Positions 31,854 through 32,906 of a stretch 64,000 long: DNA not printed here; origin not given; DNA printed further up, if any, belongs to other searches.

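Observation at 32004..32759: Cupredoxin-like terminal gene of the cytochrome operon with amicyanin-type C-x2-H-x2-M and a C-terminal Ig/CarboxypepD_reg-like domain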

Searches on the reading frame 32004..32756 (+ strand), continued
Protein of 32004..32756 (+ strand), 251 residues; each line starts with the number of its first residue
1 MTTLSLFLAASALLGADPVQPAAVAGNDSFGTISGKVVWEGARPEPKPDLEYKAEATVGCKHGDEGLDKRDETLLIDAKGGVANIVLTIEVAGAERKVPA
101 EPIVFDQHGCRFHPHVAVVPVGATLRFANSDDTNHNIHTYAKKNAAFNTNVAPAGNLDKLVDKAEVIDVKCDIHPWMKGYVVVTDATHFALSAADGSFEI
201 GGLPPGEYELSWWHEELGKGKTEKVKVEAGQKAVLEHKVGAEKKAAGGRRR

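Call 15: find_encoding_contigs(protein=P0089, flank=8000, max_places=1)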
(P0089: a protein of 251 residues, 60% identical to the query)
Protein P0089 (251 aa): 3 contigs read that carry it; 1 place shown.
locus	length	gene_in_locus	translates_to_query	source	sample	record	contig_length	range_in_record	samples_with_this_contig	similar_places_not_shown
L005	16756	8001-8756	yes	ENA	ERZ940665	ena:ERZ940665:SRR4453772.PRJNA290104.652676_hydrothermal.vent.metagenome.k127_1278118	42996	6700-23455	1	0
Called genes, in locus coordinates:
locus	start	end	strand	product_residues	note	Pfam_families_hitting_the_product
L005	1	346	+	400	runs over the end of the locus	PF00365:PFK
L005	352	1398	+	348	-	PF13646:HEAT_2 (weak)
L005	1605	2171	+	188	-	PF00355:Rieske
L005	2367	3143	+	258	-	PF00033:Cytochrome_B, PF14358:DUF4405 (weak), PF13631:Cytochrom_B_N_2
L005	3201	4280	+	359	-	PF00032:Cytochrom_B_C (weak)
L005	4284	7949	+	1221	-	PF02433:FixO (faint), PF00034:Cytochrom_C (faint), PF09699:Paired_CXXCH_1 (faint), PF13442:Cytochrome_CBB3 (faint), PF14522:Cytochrome_C7 (faint), PF22113:Mtrc-MtrF_II-IV_dom (faint)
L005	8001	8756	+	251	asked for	PF14686:fn3_3 (faint), PF13620:CarboxypepD_reg (weak)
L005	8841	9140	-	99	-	-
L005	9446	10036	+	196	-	-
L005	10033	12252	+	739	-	PF00413:Peptidase_M10, PF13620:CarboxypepD_reg, PF01833:TIG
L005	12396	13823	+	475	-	PF00282:Pyridoxal_deC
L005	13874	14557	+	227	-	PF13482:RNase_H_2, PF10108:DNA_pol_B_exo2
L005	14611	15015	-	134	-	PF02410:RsfS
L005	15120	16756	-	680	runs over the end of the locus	PF03030:H_PPase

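Call 19: predict_structure(alignment_id=A1)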
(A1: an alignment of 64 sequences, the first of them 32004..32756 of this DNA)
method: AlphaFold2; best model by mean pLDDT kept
length: 251 residues; sequences in the alignment: 64
mean_pLDDT: 88.8   pTM: 0.82
mean pLDDT of the five models: 88.8, 88.8, 88.5, 87.7, 87.6
residues with pLDDT >= 90: 186; 70-90: 27; 50-70: 27; < 50: 11
segments of 3 or more residues with pLDDT < 50: 1-3, 245-248
pLDDT, mean of each block of 10 residues (from residue 1): 52 53 67 98 93 83 76 95 98 96 95 97 98 94 98 97 98 92 98 98 97 97 97 97 57 59
secondary structure, 60 per line:
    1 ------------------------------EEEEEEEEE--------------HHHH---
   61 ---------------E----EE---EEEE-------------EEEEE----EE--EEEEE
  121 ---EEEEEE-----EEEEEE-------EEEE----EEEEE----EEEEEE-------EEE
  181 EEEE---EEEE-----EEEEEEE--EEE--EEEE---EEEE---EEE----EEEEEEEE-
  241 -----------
elements in order: E31-39 H54-57 E86-89 E103-107 E116-120 E124-129 E135-140 E148-151 E156-160 E165-170 E178-184 E188-191 E197-203 E206-208 E211-214 E218-221 E225-227 E232-239

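Call 21: fold_search(model_id=the predicted structure, library=pdb)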
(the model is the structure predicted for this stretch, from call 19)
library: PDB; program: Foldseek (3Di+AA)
matches with E <= 10: 1300; with E <= 0.001: 79
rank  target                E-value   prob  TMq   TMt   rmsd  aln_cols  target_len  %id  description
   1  1id2_A                2.5e-06  1.00  0.31  0.69   9.3       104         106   21  CRYSTAL STRUCTURE OF AMICYANIN FROM PARACOCCUS VERSUTUS (THIOBACILLUS VERSUTUS) (released 2001-04-11)
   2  6hbe_A                3.1e-06  1.00  0.33  0.20   5.6       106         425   24  Cu-containing nitrite reductase (NirK) from Thermus scotoductus SA-01 (released 2019-01-23)
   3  5fc9_A                4.0e-06  1.00  0.27  0.67   3.6        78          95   26  Novel Purple Cupredoxin from Nitrosopumilus maritimus (released 2016-05-11)
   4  2gb2                  4.7e-06  1.00  0.32  0.72   9.2       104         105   26  The P52G mutant of amicyanin in the Cu(II) state. (released 2006-08-01)
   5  1sf3                  5.6e-06  1.00  0.31  0.70   9.4       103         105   24  Structure of the reduced form of the P94A mutant of amicyanin (released 2004-07-27)
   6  2qdv                  6.2e-06  1.00  0.32  0.72   9.2       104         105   26  Structure of the Cu(II) form of the M51A mutant of amicyanin (released 2007-12-11)
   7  4p5r                  6.5e-06  1.00  0.32  0.73   9.2       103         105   26  Structure of oxidized W45Y mutant of amicyanin (released 2014-04-23)
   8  2idq                  7.3e-06  1.00  0.32  0.72   9.2       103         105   25  Structure of M98A mutant of amicyanin, Cu(II) (released 2007-03-13)
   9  1mda_A                8.5e-06  1.00  0.31  0.72   9.0       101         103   27  CRYSTAL STRUCTURE OF AN ELECTRON-TRANSFER COMPLEX BETWEEN METHYLAMINE DEHYDROGENASE AND AMICYANIN (released 1993-10-31)
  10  3ie9                  1.1e-05  1.00  0.31  0.71   9.3       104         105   25  Structure of oxidized M98L mutant of amicyanin (released 2009-10-06)
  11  2idt                  1.2e-05  1.00  0.31  0.72   9.2       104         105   25  Structure of M98Q mutant of amicyanin, Cu(II) (released 2007-03-13)
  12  3ply_A                1.5e-05  1.00  0.31  0.71   9.3       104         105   25  Structure of Oxidized P96G Mutant of Amicyanin (released 2011-02-09)
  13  1sfd_A                1.5e-05  1.00  0.31  0.70   9.3       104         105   24  oxidized form of amicyanin mutant P94F (released 2004-07-27)
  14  6hbe_C                1.7e-05  1.00  0.32  0.19   5.7       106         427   24  Cu-containing nitrite reductase (NirK) from Thermus scotoductus SA-01 (released 2019-01-23)
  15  3rym_A                2.2e-05  1.00  0.32  0.72   9.2       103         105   25  Structure of Oxidized M98K mutant of Amicyanin (released 2011-11-23)
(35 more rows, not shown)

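Call 25: find_related_loci(query=A1, collection=genome_contigs, flank=9000)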
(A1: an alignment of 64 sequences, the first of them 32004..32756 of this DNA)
Query A1 (251 aa) in genome_contigs; peptide patterns used: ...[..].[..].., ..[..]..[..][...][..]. (x = any residue, [..] = any of these).
600 stretches matched a pattern (row limit reached: there are more); 599 encode a relative of the query (tblastn E <= 1e-3); the best 80 are kept; 80 distinct loci.
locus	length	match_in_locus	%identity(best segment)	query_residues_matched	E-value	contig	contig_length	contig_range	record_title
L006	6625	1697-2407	45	7-250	1e-62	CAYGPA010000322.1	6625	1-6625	MAG TPA_asm: uncultured Planctomycetaceae bacterium isolate ERP116193_co2_33 genome assembly, contig: NODE_27284_length_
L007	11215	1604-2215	46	34-242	4e-60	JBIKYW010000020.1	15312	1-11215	MAG: Planctomycetota bacterium isolate ME2015-10-18_3300034355_group6_bin140 Rohwer_bin1769_scaffold_1542_c1, whole geno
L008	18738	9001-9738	43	3-251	2e-60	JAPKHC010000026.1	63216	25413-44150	MAG: Planctomycetota bacterium isolate PDA_C_MAG.29 MAG.29_26, whole genome shotgun sequence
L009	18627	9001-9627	48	31-236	2e-60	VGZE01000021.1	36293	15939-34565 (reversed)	MAG: Planctomycetota bacterium isolate M_DeepCast_65m_m2_181 M_DeepCast_65m_m2_181_Ga0194120_10001957, whole genome shot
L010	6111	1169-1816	51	23-239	4e-59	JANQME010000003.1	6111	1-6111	MAG: Longimicrobiales bacterium isolate PL25a_bin.86 k99_4473233, whole genome shotgun sequence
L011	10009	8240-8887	44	31-246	8e-59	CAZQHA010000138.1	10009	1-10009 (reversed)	MAG TPA_asm: uncultured Planctomycetaceae bacterium isolate SRP287051_co1_201 genome assembly, contig: NODE_8672_length_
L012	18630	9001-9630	45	30-244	2e-58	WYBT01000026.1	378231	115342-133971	MAG: Planctomycetaceae bacterium isolate PLA3 k127_342072, whole genome shotgun sequence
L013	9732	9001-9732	44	1-245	1e-57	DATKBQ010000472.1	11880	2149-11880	MAG TPA_asm: Planctomycetota bacterium isolate SMAG_U14424 k141_3808583, whole genome shotgun sequence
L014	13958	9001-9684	41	19-247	1e-56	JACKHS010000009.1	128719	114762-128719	MAG: Planctomycetota bacterium isolate HK-STAS-PLAN-24 HK-STAS-PLAN-24_9, whole genome shotgun sequence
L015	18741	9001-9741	41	1-250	2e-56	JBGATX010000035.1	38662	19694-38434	MAG: Planctomycetota bacterium isolate MAG_AAO_H10.88 AAOH10-88_opera_contig_3889, whole genome shotgun sequence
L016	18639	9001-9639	44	31-244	1e-56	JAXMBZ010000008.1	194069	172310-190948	MAG: Planctomycetota bacterium isolate STL-PLA49 C2.167.fa-8, whole genome shotgun sequence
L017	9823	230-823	43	34-236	6e-56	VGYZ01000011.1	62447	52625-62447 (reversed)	MAG: Planctomycetota bacterium isolate M_DeepCast_50m_m2_137 M_DeepCast_50m_m2_137_Ga0194121_10000609, whole genome shot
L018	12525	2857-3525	40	20-243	1e-53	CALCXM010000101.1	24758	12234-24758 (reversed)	MAG TPA_asm: uncultured bacterium isolate ERR2206771_bin.185_CONCOCT_v1.1_MAG genome assembly, contig: ERZ888641.1623, w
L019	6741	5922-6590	43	25-247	4e-52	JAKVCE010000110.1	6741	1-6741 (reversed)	MAG: Planctomycetota bacterium isolate ALOHA_ZT_46 ZT-Planctomycetota-4_110, whole genome shotgun sequence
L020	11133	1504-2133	42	34-244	8e-46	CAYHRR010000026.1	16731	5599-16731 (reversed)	MAG TPA_asm: uncultured Planctomycetaceae bacterium isolate ERP119705_co14_42 genome assembly, contig: NODE_3706_length_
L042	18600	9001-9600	39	31-233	3e-38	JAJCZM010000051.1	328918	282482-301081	MAG: Deltaproteobacteria bacterium isolate OFTM64 OFTM64_50, whole genome shotgun sequence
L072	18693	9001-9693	34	8-244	1e-36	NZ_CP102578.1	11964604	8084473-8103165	Archangium gephyra strain SDU49 chromosome, complete genome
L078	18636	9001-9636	39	22-229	1e-36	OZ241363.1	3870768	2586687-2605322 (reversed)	MAG: Thermoanaerobaculia bacterium isolate de5f37eb-6fa9-41ea-8e58-9d05c82dbc85 genome assembly, chromosome: 1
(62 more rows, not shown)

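Call 30: search_protein_families(library=pfam, proteins=[L078:9749-11503:+, L078:11528-12124:+, L078:12217-12543:+, L078:12604-13128:+, L078:13128-13931:+, L078:5268-6821:-, L078:7098-8510:-, L078:6691-7377:-, L078:5352-6815:+, L078:7305-8663:+], max_evalue=0.001)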
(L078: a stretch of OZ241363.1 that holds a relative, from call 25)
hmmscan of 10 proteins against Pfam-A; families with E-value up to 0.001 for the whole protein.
L078:9749-11503:+ (585 aa): 1 family
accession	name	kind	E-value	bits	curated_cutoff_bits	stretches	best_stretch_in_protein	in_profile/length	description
PF00115.25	COX1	-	6.4e-135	450.8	34.8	1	33-507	2-434/436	Cytochrome C and Quinol oxidase polypeptide I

L078:11528-12124:+ (199 aa): 2 families
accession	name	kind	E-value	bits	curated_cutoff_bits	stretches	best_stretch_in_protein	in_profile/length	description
PF00510.24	COX3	-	1.4e-21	78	23.8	1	19-198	77-255/258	Cytochrome c oxidase subunit III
PF04238.17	DUF420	-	0.00032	21.4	30.5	1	64-144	1-81/130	Protein of unknown function (DUF420)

L078:12217-12543:+ (109 aa): 1 family
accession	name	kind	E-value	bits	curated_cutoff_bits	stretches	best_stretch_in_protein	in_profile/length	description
PF03626.19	COX4_pro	-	4e-10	40.4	28.9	1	16-85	2-70/72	Prokaryotic Cytochrome C oxidase subunit IV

L078:12604-13128:+ (175 aa): 0 families

L078:13128-13931:+ (268 aa): 1 family
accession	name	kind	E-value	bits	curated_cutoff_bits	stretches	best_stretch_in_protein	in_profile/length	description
PF00116.26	COX2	-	1.1e-09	38.6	22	1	150-234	41-113/120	Cytochrome C oxidase subunit II, periplasmic domain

L078:5268-6821:- (517 aa): 0 families

L078:7098-8510:- (470 aa): 0 families

L078:6691-7377:- (228 aa): 0 families

L078:5352-6815:+ (488 aa): 1 family
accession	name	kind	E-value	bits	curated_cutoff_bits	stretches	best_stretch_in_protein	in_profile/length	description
PF03916.19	NrfD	-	2.8e-25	90.1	25.8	1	75-398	5-308/313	Polysulphide reductase, NrfD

L078:7305-8663:+ (453 aa): 0 families

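Call 37: search_protein_families(library=pfam, proteins=[L072:6616-8685:+, L072:9832-10650:+, L072:10669-12429:+, L072:12445-13623:-, L072:1990-5013:+, L042:9946-10896:+, L042:10896-11810:+, L042:7353-8651:-, L042:5941-7338:-, L042:11956-12642:+], max_evalue=0.001)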
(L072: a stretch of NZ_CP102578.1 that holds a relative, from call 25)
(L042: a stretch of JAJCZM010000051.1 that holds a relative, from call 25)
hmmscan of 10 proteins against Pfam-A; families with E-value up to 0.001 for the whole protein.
L072:6616-8685:+ (690 aa): 4 families
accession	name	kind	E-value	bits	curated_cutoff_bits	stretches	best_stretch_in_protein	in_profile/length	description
PF05231.19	MASE1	-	7.1e-38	130.9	29.8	1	23-304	5-299/299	MASE1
PF02518.31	HATPase_c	-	2.3e-28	99.3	26.4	1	568-674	2-109/111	Histidine kinase-, DNA gyrase B-, and HSP90-like ATPase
PF00512.31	HisKA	-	1e-12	48.3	26.9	1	454-522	2-66/66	His Kinase A (phospho-acceptor) domain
PF13581.12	HATPase_c_2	-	6.1e-05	23.5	27.4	1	547-642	7-104/127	Histidine kinase-like ATPase domain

L072:9832-10650:+ (273 aa): 0 families

L072:10669-12429:+ (587 aa): 1 family
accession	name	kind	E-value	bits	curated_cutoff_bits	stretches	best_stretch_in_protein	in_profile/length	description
PF00144.29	Beta-lactamase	-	4.4e-59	200.7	27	1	108-422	7-324/329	Beta-lactamase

L072:12445-13623:- (392 aa): 0 families

L072:1990-5013:+ (1008 aa): 1 family
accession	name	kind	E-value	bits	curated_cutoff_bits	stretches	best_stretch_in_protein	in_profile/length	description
PF01676.23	Metalloenzyme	-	5.3e-15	56.1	24.3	1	907-1005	146-248/252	Metalloenzyme superfamily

L042:9946-10896:+ (317 aa): 1 family
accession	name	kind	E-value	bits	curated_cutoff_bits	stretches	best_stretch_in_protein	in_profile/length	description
PF02628.20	COX15-CtaA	-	1.6e-15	57.4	29.9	1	5-137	179-321/322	Cytochrome oxidase assembly protein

L042:10896-11810:+ (305 aa): 1 family
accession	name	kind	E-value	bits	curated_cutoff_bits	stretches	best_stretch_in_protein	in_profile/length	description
PF01040.23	UbiA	-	1e-49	169.6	34.2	1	37-282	1-243/250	UbiA prenyltransferase family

L042:7353-8651:- (432 aa): 2 families
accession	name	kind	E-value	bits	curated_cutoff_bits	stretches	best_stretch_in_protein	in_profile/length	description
PF07044.18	DUF1329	-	2.5e-50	172.3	23.1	1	38-427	1-367/368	Protein of unknown function (DUF1329)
PF17131.11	LolA_like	-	1.3e-18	67.8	30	1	195-351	5-131/184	Outer membrane lipoprotein-sorting protein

L042:5941-7338:- (465 aa): 1 family
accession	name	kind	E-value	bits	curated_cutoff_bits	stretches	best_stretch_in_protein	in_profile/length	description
PF00120.29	Gln-synt_C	-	6.7e-96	321.8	24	1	124-460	3-343/344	Glutamine synthetase, catalytic domain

L042:11956-12642:+ (229 aa): 1 family
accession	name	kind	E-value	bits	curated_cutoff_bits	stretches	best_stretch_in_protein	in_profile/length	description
PF02630.20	SCO1-SenC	-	1.4e-21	77.3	22.8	1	61-200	2-133/134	SCO1/SenC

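Call 57: search_protein_representatives(alignment_id=A1)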
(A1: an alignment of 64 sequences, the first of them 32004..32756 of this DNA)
Query: 64 sequences, 249 profile positions. Proteins with E-value up to 0.001 (for the whole library): 23566; up to 1e-10: 10826; up to 1e-30: 1856. The best 150 are listed.
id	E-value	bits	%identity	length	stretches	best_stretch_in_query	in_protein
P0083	1.1e-112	391.8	-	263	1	1-249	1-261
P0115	1.1e-104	365.5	-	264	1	1-249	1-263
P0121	6.0e-92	323.8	-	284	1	13-249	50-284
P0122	1.8e-89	315.7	-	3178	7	167-235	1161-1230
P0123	1.5e-86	306.1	-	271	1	19-249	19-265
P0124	2.6e-85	302.1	-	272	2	32-249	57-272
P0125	3.2e-79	282.1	-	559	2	23-243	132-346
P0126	1.1e-75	270.5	-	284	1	20-247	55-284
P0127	1.7e-74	266.6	-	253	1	1-249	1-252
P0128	6.3e-74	264.8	-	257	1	13-233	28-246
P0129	9.3e-74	264.2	-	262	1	6-243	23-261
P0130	1.5e-73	263.5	-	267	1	14-249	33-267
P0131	3.2e-72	259.2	-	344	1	27-242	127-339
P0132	2.9e-71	256.0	-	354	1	20-240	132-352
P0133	4.2e-71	255.5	-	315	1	22-239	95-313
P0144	2.8e-66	239.7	-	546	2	26-240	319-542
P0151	6.2e-63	228.8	-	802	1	20-245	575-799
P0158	8.3e-60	218.5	-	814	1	30-248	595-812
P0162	2.6e-58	213.6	-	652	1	23-249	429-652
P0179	3.6e-52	193.5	-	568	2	20-239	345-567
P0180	3.6e-52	193.5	-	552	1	19-240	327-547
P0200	2.3e-49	184.3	-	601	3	18-226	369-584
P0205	9.6e-49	182.3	-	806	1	16-239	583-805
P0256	7.6e-46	172.8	-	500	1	17-235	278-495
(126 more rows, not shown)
